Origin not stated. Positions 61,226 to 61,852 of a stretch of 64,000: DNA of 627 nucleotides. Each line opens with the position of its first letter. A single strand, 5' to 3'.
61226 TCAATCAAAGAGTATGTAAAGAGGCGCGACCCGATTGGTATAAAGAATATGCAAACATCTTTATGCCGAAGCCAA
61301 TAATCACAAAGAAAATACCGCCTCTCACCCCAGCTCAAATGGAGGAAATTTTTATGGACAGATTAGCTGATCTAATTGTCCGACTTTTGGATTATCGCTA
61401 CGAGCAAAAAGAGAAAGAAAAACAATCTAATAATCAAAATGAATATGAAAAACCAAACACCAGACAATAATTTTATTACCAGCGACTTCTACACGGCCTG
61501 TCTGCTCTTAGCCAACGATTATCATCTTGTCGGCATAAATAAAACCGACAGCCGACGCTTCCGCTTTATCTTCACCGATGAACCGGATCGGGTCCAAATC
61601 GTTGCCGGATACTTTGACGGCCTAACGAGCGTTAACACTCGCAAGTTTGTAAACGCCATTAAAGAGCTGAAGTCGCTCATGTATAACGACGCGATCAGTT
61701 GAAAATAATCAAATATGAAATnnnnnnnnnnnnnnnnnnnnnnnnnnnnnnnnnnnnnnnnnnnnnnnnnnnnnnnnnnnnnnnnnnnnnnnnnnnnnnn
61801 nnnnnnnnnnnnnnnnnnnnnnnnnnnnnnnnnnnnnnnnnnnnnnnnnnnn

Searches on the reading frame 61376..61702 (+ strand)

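Call 80: search_protein_families(library=pfam, proteins=[window:61376-61702:+], max_evalue=0.01)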
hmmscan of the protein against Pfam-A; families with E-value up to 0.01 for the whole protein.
window:61376-61702:+ (108 aa): 1 family
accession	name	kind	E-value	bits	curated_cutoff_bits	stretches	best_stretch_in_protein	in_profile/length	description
PF18903.5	DUF5659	-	3.5e-08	33.6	23.6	1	31-104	2-75/75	Domain of unknown function (DUF5659)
